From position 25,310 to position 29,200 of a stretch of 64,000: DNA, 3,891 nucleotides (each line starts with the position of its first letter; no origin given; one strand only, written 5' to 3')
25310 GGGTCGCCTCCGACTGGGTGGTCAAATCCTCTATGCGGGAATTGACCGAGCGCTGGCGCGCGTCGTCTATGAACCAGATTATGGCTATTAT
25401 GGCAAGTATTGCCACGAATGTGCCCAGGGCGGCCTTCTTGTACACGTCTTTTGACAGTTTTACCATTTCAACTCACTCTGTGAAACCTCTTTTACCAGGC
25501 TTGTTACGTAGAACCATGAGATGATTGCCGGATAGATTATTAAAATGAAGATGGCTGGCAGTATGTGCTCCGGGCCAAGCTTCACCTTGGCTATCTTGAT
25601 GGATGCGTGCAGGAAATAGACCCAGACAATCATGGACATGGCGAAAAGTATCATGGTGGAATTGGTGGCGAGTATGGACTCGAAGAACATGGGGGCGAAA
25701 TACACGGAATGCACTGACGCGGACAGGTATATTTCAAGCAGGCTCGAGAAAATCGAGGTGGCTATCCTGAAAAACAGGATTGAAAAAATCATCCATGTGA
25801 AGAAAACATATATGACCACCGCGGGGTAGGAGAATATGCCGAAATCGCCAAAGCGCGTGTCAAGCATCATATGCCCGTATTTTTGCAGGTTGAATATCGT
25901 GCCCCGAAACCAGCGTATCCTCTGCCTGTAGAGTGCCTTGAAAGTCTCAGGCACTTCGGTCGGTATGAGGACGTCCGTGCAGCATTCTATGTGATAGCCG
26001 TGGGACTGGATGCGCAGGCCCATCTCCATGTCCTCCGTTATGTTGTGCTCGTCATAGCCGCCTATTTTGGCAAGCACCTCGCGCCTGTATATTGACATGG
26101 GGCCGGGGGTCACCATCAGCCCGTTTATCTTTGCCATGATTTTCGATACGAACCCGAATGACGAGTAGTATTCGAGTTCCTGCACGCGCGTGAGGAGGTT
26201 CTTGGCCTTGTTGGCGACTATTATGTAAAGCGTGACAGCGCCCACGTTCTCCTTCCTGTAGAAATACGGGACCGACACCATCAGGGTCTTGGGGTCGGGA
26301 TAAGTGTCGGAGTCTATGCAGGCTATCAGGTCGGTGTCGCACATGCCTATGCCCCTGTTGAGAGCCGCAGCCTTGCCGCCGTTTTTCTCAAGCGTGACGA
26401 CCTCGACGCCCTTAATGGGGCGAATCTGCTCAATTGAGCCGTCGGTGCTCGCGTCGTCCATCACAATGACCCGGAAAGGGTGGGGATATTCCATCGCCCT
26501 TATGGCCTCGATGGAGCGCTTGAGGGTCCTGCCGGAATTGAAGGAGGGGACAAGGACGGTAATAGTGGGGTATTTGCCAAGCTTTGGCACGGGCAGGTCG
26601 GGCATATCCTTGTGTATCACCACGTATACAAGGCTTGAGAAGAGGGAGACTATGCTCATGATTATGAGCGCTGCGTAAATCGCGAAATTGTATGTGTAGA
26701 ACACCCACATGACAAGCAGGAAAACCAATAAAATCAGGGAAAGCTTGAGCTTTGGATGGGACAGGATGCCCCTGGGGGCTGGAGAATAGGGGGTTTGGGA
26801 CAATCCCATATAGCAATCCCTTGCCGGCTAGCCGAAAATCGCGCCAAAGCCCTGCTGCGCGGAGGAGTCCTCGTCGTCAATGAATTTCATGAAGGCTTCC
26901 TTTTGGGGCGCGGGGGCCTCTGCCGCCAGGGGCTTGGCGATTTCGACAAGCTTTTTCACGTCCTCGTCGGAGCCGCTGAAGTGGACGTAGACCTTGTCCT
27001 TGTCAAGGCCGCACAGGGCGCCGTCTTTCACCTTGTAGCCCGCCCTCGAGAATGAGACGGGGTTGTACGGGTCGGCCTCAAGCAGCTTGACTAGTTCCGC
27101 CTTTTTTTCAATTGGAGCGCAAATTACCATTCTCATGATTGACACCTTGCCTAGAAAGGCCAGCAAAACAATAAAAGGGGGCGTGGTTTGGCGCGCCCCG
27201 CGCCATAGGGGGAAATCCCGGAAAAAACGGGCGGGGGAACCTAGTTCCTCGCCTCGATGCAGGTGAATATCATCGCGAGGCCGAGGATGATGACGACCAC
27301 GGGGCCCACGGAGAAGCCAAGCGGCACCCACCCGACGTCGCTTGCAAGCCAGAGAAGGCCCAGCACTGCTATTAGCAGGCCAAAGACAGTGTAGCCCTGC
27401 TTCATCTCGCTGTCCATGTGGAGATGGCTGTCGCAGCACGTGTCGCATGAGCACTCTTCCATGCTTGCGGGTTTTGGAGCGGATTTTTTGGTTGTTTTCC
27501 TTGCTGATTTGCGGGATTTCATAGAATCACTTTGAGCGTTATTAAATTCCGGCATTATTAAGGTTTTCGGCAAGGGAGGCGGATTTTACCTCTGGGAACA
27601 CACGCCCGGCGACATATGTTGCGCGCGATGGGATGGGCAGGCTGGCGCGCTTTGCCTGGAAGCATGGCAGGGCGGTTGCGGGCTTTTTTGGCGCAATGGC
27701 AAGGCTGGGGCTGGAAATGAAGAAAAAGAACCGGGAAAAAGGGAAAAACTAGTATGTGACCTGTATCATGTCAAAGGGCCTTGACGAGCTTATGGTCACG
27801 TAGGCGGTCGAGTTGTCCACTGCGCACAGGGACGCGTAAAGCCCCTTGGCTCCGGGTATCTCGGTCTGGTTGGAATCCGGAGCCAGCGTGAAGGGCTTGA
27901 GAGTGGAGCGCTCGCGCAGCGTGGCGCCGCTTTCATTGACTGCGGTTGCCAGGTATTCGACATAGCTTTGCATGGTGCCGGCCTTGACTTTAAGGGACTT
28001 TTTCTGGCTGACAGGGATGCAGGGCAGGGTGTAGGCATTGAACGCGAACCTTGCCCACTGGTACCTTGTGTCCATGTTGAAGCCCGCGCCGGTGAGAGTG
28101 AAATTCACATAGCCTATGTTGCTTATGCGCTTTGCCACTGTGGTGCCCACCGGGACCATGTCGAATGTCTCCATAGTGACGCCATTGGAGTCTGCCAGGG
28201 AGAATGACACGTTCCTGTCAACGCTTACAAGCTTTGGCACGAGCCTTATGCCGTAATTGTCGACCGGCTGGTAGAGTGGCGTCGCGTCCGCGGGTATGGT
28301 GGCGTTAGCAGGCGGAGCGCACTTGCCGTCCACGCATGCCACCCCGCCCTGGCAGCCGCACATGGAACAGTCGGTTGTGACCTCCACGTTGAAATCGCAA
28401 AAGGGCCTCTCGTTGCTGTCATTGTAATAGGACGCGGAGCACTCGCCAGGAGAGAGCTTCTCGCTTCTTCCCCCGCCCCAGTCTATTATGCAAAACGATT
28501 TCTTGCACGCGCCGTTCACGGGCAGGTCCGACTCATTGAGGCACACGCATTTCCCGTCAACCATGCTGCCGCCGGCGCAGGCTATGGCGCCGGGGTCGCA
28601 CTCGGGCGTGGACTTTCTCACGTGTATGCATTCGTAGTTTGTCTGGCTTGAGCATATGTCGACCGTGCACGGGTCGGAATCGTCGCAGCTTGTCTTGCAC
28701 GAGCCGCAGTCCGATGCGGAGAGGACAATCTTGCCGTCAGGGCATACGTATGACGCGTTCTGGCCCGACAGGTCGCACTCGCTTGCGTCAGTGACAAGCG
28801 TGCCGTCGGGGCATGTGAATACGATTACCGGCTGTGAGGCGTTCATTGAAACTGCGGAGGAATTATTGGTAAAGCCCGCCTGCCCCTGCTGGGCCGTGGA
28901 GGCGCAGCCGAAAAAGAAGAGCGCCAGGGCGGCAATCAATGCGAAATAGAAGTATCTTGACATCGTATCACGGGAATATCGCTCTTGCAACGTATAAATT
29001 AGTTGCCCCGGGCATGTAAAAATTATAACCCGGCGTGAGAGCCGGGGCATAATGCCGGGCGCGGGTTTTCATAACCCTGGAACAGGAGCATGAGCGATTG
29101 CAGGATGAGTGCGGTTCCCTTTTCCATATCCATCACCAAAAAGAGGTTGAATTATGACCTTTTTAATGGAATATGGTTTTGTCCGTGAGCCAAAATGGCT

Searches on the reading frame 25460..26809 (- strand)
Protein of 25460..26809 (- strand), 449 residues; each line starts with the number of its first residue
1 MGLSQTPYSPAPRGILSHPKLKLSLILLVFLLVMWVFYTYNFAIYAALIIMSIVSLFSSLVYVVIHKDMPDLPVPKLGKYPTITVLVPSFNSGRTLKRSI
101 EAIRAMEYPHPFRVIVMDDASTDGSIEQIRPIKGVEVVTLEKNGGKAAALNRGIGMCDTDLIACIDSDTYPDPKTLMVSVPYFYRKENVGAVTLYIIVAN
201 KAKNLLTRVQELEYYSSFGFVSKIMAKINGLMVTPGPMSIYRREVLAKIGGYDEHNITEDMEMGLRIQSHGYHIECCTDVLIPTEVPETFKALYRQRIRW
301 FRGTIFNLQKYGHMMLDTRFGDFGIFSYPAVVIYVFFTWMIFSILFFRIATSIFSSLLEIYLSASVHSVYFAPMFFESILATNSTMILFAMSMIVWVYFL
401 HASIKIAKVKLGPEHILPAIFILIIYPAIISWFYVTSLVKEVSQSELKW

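Call 27: search_protein_families(library=pfam, proteins=[window:25460-26809:-], max_evalue=0.001)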
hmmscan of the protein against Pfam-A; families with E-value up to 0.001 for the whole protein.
window:25460-26809:- (449 aa): 6 families
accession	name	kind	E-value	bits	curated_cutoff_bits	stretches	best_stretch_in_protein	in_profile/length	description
PF13641.12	Glyco_tranf_2_3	-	3.2e-34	119.4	27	1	81-303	1-230/230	Glycosyltransferase like family 2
PF00535.33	Glycos_transf_2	-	1.9e-27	96.7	23.3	1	84-249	1-167/168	Glycosyl transferase family 2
PF13632.12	Glyco_trans_2_3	-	4.2e-26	92.4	27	1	162-400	2-189/198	Glycosyl transferase family group 2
PF13506.12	Glyco_transf_21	-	1.1e-13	51.4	21.7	1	146-301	18-173/174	Glycosyl transferase family 21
PF10111.15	Glyco_tranf_2_2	-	2.2e-11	44.2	27.3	1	105-270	23-202/276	Glycosyltransferase like family 2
PF03142.21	Chitin_synth_2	-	9.9e-05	21.6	27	0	160-244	203-287/527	Chitin synthase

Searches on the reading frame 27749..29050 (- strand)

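Call 8: search_protein_families(library=pfam, proteins=[window:27749-29050:-], max_evalue=0.01)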
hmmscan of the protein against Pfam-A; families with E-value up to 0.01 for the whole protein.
window:27749-29050:- (433 aa): 1 family
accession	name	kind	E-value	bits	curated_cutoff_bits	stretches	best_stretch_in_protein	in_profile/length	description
PF00526.23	Dicty_CTDC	-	0.00015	22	27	1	121-144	1-22/24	Dictyostelium (slime mold) repeat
